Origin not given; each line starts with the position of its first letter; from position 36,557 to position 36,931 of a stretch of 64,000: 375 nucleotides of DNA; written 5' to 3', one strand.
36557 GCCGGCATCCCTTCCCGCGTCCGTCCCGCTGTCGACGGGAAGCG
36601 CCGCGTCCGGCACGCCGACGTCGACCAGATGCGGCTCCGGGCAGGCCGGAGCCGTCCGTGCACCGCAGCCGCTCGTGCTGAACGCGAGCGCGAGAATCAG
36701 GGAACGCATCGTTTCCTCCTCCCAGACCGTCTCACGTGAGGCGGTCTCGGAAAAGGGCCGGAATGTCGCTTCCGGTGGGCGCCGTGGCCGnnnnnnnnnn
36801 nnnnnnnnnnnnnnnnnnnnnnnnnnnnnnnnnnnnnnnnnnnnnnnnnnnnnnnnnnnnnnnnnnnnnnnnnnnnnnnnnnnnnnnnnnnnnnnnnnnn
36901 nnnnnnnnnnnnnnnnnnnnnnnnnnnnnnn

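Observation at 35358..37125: Family-A conserved structured intergenic repeats with compensatory base changes (four copies)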

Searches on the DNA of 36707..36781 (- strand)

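Call 31: build_rna_model(alignment_id=A1, structure=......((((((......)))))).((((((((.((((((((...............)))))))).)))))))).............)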
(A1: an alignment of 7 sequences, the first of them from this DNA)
Model R1 built from alignment A1 (7 sequences, 87 columns); structure: as given.
model positions 79; base pairs 22; branch points 1; effective number of sequences 1.97; information 0.717 bits per position. Calibrated on 0.2 Mb of random sequence (short: E-values are rough).
structure used (alignment columns):
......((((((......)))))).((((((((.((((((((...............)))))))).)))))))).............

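Call 32: search_with_rna_model(model_id=R1, source=window, filters=off, max_evalue=10, show_alignments=8)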
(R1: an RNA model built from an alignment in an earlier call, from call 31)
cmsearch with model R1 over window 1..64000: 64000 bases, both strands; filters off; matches with E-value up to 10: 64.
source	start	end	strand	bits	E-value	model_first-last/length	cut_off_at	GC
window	36703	36781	-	88.3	7.7e-21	1-79/79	no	0.63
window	37044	37119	-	78.3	3.1e-18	1-79/79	no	0.63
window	35822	35904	-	77.2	5.9e-18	1-79/79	no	0.71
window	35317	35390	-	41.8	8.6e-09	1-79/79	no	0.72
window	36705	36767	+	29.9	1e-05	1-79/79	no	0.62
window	37750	37813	-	29.4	1.4e-05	1-79/79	no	0.67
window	37054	37096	+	21.8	0.0013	25-68/79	no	0.56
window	35815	35890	+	16.3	0.035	1-79/79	no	0.67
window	7044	7093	-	12.8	0.27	1-79/79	no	0.78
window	12895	12946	-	11.6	0.56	1-79/79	no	0.71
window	56284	56339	+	11.3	0.69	1-79/79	no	0.79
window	37745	37813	+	11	0.79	1-79/79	no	0.67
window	885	950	-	10.6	0.99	1-79/79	no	0.73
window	52533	52636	-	10.3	1.2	1-79/79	no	0.66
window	35313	35375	+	10.2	1.3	1-79/79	no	0.68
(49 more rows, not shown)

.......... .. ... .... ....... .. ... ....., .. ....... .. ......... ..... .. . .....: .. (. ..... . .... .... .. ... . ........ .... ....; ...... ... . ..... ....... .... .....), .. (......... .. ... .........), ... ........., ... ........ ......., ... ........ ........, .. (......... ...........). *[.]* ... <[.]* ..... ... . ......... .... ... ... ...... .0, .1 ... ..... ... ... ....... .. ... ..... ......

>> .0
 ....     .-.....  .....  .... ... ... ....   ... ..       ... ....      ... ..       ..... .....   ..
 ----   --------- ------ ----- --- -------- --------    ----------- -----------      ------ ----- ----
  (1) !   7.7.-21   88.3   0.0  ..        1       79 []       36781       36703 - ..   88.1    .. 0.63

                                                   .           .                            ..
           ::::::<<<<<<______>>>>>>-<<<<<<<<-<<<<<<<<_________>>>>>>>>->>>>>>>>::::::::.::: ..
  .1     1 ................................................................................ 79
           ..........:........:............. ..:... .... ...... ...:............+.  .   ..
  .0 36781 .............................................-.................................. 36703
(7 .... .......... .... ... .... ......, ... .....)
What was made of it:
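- Checked: Covariance model R1, run with filters off, scores the copies as follows (call 32):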

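Call 33: search_with_rna_model(model_id=R1, sources=[L004, L005, L008, L009, L010, L011, L012, L013, L014, L015, L016, L017, L018, L019, L020, L021, L022, L023, L024, L025, L026, L027, L028, L029, L030, L031, L032, L033, L034, L035, L036, L037, L038, L039, L040, L041, L042, L043, L044, L045, L046, L047, L048, L049, L050, L051, L052, L053, L054, L055, L056, L057, L058, L059, L060, L061, L062, L063, L064, L065, L066, L067, L068, L069, L070, L071, L072, L073, L074, L075, L076, L077, L078, L079, L080, L081, L082, L083, L084, L085, L086, L087, L088, L089], max_evalue=1, show_alignments=0)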
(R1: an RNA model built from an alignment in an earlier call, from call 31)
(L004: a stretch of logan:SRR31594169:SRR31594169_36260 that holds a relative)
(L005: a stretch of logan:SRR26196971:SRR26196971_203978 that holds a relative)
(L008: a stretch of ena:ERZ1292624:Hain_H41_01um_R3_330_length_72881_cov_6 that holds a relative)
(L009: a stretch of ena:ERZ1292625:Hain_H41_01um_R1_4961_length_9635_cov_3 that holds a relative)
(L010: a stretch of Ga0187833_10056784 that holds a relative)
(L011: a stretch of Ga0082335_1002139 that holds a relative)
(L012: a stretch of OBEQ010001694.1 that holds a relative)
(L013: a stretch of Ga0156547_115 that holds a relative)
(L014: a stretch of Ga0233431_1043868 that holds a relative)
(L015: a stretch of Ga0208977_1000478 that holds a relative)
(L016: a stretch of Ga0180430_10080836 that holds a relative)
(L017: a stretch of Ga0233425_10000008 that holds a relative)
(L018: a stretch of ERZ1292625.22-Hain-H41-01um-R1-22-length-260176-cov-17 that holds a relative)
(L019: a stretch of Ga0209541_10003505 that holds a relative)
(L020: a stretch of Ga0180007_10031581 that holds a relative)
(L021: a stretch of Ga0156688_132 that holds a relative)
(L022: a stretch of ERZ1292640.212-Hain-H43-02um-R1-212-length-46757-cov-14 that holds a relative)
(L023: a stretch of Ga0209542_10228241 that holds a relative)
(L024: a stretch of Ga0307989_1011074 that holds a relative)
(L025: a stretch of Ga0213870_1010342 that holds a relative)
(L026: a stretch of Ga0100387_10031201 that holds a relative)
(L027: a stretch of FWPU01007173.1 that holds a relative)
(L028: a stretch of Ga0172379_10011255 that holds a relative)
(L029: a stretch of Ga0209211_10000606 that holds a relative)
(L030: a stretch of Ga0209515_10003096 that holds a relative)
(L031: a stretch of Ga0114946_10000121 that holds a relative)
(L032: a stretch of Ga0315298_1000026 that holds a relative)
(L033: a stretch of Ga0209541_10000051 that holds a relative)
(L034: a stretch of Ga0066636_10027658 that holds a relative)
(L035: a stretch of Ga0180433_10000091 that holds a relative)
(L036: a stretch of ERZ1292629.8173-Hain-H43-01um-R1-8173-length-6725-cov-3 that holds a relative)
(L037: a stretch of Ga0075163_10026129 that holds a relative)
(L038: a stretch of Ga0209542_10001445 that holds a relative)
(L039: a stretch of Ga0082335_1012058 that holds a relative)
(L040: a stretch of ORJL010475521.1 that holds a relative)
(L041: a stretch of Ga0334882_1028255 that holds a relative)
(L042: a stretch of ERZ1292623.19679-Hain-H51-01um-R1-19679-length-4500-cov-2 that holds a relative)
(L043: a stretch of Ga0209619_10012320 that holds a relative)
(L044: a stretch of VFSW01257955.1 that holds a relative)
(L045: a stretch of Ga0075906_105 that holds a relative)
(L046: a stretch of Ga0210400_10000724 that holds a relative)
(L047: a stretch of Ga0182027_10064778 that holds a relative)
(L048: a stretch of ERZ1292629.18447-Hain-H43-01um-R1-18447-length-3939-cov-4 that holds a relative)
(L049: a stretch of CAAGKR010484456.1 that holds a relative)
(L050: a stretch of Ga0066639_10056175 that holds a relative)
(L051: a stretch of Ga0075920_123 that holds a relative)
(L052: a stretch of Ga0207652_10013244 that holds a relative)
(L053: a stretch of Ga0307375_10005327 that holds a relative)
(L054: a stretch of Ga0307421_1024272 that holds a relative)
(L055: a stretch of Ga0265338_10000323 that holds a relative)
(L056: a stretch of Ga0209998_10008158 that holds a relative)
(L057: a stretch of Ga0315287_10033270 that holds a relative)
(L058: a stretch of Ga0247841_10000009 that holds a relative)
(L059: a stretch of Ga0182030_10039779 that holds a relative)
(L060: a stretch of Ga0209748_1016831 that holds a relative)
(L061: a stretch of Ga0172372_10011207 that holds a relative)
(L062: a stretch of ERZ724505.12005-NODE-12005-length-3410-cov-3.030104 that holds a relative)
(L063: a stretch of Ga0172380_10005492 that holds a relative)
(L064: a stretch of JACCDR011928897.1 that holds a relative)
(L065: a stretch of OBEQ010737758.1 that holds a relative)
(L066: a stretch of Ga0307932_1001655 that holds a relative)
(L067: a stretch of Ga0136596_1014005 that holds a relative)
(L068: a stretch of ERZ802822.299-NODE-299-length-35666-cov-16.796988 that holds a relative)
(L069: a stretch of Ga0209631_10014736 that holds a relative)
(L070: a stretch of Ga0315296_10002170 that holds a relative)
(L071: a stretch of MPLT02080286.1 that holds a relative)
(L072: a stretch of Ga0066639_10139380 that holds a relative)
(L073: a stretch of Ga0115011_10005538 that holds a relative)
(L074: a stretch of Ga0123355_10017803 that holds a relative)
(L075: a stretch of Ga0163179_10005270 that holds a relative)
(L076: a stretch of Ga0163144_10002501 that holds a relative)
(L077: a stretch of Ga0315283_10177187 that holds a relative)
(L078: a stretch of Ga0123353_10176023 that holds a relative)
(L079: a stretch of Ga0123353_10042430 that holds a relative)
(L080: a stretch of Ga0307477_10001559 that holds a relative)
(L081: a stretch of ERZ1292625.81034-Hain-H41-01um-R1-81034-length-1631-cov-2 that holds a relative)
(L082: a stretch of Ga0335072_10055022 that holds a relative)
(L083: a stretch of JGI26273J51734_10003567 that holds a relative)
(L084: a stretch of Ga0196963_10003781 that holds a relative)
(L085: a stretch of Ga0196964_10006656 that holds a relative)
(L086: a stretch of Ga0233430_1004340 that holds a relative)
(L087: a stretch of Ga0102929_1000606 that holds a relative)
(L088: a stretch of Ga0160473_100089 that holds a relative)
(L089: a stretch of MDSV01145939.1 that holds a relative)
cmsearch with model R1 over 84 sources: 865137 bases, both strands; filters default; matches with E-value up to 1: 25.
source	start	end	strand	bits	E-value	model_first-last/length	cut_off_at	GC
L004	956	1034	+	93.2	5.8e-21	1-79/79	no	0.63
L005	1316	1394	+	93.2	5.8e-21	1-79/79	no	0.63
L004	58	135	+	84.7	9.4e-19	1-79/79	no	0.68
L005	418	495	+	84.7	9.4e-19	1-79/79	no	0.68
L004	1839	1923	+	81.1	7.9e-18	1-79/79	no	0.69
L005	2199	2283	+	81.1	7.9e-18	1-79/79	no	0.69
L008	11239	11324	+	75.3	2.5e-16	1-79/79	no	0.6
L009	7313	7398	+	75.3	2.5e-16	1-79/79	no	0.6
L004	2352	2425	+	45.9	1e-08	1-79/79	no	0.7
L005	2712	2785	+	45.9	1e-08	1-79/79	no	0.7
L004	970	1067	-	31.2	6.5e-05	1-79/79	no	0.58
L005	1330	1427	-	31.2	6.5e-05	1-79/79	no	0.58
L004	406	506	+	28.7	0.00029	1-79/79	no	0.68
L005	766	866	+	28.7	0.00029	1-79/79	no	0.68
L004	71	140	-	26.6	0.00099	1-79/79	no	0.66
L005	431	500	-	26.6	0.00099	1-79/79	no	0.66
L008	9877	9977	+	21.6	0.02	1-79/79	no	0.63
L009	5951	6051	+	21.6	0.02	1-79/79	no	0.63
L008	8969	9032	+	20.6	0.035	1-79/79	no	0.56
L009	5043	5106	+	20.6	0.035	1-79/79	no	0.56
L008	10834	10914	+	19.4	0.071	1-79/79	no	0.59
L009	6908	6988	+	19.4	0.071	1-79/79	no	0.59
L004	1853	1953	-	16.7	0.37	1-79/79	no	0.66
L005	2213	2313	-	16.7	0.37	1-79/79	no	0.66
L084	579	629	+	15.7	0.65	1-79/79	no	0.71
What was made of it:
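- On REP/BIME: In L008 it finds copies only inside the operon (call 33).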

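Call 44: search_with_rna_model(model_id=R1, sources=[L090, L091, L092, L093, L094, L002, L003], max_evalue=1, filters=off)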
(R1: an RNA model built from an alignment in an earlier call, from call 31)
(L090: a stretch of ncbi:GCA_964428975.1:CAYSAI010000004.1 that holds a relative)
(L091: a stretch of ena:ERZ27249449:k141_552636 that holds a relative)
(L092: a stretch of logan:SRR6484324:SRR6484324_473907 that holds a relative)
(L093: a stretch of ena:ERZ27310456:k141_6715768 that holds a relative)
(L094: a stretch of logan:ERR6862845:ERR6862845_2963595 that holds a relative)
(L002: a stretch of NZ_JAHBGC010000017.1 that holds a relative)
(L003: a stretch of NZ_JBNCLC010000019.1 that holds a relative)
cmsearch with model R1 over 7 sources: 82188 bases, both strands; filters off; matches with E-value up to 1: 6.
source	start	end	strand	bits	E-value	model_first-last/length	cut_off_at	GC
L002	4899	4966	+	26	0.00013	1-79/79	no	0.65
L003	1546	1591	+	15.3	0.08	1-79/79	no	0.72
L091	1147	1204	+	14.7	0.11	1-79/79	no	0.57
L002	1638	1710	+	12.5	0.42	1-79/79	no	0.73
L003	4552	4637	+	11.9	0.6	1-79/79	no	0.72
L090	13209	13264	-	11.4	0.8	1-79/79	no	0.52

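Call 70: search_with_rna_model(model_id=R1, sources=[L097, L098, L095], max_evalue=5, filters=off)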
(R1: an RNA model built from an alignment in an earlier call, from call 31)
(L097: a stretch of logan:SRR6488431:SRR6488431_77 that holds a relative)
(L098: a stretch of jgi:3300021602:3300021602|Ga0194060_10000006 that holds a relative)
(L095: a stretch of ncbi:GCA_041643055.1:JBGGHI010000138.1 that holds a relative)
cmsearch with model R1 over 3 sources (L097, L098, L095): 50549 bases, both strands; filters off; matches with E-value up to 5: 30.
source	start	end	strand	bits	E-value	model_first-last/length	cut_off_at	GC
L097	5880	5978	-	17.7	0.012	1-79/79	no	0.65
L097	3733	3830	-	14.9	0.062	1-79/79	no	0.6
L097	9190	9255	-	13.8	0.12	1-79/79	no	0.73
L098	20702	20778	-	13.2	0.17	1-79/79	no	0.53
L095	13763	13845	-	12.7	0.23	1-79/79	no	0.65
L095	3659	3702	+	12.6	0.25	1-79/79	no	0.75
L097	5879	5941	+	12.1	0.34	1-79/79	no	0.62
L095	5415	5531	+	11.9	0.37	1-79/79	no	0.61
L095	5276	5385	-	11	0.63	1-79/79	no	0.55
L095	7669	7731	-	10.8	0.74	1-79/79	no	0.7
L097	2675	2745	+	10.2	1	1-79/79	no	0.72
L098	19521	19565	-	10.1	1.1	29-65/79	no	0.71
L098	20685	20762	+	9.8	1.3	1-79/79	no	0.51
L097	5211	5313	-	9.7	1.4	1-79/79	no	0.69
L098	18008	18094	-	9.3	1.7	1-79/79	no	0.56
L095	13293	13338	-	9.1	1.9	1-79/79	no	0.65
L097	8016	8078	+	9.1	1.9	1-79/79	no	0.71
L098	21252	21339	+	9.1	2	1-79/79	no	0.51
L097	1632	1695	-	8.6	2.6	1-79/79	no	0.73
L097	5373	5440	-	8.4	2.9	1-79/79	no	0.76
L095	3476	3537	+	8.3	3.2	1-79/79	no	0.69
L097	9770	9840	-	8.3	3.2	1-79/79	no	0.61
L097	8660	8737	-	8.1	3.5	1-79/79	no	0.76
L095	9171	9223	+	8.1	3.7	1-79/79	no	0.75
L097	3079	3160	+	7.9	4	1-79/79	no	0.71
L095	18402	18457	-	7.8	4.3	1-79/79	no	0.68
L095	3830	3882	+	7.8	4.3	1-79/79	no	0.58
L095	6004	6021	+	7.7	4.4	7-24/79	no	0.56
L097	1626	1704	+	7.7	4.5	1-79/79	no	0.67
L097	9095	9153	+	7.7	4.5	1-79/79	no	0.71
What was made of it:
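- There is none in relatives outside the operon (calls 33, 44, 70).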
